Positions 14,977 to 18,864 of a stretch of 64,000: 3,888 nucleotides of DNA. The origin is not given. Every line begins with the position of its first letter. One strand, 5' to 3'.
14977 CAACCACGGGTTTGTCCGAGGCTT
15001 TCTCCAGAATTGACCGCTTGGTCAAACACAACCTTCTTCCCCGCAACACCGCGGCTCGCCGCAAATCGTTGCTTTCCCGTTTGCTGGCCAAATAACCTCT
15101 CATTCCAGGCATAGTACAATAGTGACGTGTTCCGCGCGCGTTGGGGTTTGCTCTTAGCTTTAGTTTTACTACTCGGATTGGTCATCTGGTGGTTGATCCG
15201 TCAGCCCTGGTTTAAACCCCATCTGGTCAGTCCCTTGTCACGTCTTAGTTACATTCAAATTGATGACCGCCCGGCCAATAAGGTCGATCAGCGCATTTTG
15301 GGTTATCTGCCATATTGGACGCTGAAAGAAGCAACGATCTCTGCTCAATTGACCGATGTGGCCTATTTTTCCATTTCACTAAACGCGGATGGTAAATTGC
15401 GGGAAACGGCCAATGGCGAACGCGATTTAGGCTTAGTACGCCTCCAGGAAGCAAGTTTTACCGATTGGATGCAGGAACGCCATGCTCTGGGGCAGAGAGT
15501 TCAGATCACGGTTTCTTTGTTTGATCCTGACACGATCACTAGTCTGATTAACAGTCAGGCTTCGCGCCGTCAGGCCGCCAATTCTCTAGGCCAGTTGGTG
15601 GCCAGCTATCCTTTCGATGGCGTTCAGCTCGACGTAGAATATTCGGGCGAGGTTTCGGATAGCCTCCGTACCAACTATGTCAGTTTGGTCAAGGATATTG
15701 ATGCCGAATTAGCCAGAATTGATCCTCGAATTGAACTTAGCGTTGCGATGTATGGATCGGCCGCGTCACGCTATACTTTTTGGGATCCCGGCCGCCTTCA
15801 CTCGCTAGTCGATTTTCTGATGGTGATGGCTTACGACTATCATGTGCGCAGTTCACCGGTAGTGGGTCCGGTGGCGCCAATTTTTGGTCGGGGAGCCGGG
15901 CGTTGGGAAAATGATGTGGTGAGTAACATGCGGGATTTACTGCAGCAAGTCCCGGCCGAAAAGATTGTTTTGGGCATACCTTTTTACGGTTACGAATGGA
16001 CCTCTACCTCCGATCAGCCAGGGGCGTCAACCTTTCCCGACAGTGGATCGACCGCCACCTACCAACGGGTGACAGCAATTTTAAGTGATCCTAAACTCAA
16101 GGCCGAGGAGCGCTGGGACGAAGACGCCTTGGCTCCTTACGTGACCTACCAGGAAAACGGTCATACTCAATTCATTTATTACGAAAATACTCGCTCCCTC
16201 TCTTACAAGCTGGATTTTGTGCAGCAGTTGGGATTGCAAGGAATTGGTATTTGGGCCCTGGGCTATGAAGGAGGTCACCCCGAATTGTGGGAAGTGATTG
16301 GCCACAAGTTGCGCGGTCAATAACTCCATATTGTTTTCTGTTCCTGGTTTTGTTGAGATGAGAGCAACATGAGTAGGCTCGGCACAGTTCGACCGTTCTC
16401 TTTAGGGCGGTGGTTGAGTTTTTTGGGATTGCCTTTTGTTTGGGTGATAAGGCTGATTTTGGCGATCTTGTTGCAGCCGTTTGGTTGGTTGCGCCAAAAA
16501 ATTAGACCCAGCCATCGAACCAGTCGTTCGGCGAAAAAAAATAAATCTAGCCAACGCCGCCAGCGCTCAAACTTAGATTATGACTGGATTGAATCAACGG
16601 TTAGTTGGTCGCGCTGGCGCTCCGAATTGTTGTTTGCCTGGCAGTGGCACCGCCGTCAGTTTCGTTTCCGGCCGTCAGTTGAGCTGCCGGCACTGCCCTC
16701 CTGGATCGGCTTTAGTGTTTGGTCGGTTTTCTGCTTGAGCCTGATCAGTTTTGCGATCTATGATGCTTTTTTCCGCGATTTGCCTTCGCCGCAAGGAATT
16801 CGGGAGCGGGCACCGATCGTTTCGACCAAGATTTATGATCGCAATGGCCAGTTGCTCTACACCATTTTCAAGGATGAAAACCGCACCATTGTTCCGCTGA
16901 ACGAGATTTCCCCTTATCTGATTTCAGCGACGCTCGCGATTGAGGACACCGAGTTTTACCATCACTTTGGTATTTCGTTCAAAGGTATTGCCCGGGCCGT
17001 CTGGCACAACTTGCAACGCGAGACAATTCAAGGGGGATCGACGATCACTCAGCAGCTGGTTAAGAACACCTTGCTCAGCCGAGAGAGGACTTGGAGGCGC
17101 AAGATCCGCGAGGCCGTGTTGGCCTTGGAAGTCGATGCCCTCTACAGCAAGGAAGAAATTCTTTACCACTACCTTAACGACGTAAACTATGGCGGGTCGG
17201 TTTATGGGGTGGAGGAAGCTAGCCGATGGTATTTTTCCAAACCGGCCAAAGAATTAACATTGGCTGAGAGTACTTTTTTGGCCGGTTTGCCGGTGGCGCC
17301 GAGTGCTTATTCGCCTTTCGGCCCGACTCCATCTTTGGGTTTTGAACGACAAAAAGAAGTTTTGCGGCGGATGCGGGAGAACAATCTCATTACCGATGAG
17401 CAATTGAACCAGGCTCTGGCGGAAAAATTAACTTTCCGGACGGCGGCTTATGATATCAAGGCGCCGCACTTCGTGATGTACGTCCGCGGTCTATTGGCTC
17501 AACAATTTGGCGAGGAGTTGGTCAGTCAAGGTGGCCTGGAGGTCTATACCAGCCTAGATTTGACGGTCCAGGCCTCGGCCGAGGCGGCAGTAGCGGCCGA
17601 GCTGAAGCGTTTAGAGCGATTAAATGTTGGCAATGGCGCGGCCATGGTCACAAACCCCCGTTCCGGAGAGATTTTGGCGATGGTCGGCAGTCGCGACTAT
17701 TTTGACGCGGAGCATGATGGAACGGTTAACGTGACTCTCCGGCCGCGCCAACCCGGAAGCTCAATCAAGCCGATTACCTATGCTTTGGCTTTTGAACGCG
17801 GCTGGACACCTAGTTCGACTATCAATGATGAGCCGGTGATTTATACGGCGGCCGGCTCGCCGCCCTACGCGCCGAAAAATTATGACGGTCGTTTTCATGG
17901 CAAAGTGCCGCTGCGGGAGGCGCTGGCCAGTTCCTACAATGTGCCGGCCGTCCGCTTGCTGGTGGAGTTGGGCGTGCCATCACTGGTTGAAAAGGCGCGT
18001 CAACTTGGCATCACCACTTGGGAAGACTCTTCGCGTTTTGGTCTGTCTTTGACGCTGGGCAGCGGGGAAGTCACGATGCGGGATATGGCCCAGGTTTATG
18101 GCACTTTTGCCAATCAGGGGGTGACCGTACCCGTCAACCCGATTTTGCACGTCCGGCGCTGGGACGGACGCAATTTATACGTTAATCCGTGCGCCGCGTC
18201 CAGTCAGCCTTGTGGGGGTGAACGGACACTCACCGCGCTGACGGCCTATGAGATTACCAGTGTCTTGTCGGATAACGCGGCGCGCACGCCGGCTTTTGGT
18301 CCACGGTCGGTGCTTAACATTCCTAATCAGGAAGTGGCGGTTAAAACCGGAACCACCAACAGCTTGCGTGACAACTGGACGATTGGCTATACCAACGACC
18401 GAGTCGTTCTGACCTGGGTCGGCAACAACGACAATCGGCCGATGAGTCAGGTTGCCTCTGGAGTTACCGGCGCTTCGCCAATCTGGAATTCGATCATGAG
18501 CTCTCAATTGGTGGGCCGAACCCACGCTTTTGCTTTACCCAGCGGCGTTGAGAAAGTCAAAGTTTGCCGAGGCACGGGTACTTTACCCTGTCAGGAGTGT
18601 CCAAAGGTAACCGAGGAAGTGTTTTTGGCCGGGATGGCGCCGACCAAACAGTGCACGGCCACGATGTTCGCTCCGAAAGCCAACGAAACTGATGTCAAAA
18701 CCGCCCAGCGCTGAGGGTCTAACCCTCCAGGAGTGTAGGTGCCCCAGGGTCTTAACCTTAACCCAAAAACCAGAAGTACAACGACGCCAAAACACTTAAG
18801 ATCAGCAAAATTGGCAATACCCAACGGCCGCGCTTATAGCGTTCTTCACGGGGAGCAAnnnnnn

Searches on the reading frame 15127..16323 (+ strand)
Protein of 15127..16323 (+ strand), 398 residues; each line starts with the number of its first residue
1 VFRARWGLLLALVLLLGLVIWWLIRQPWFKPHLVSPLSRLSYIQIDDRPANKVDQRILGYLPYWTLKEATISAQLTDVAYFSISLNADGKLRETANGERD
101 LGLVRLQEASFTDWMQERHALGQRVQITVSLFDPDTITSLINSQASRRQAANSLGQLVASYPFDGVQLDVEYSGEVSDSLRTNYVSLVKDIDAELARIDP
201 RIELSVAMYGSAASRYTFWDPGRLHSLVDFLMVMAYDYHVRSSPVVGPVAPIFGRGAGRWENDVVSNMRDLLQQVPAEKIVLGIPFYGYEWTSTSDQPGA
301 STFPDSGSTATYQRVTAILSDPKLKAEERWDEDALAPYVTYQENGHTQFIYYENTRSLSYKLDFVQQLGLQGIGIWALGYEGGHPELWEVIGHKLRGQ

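Call 24: search_protein_families(library=pfam, proteins=[window:15127-16323:+], max_evalue=0.001)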
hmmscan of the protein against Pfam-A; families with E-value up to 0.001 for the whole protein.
window:15127-16323:+ (398 aa): 1 family
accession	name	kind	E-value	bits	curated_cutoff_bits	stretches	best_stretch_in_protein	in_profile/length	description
PF00704.34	Glyco_hydro_18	-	3.1e-44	152.4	29.6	1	56-380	1-316/317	Glycosyl hydrolases family 18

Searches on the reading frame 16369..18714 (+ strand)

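Call 24: search_protein_families(library=pfam, proteins=[window:16369-18714:+], max_evalue=0.001)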
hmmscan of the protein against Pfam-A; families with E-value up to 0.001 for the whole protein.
window:16369-18714:+ (781 aa): 2 families
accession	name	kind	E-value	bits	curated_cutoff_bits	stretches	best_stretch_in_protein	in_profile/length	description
PF00912.28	Transgly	-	2.7e-61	206.5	27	1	160-335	2-177/178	Transglycosylase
PF00905.27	Transpeptidase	-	8e-24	84.8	22.1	1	423-710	1-298/299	Penicillin binding protein transpeptidase domain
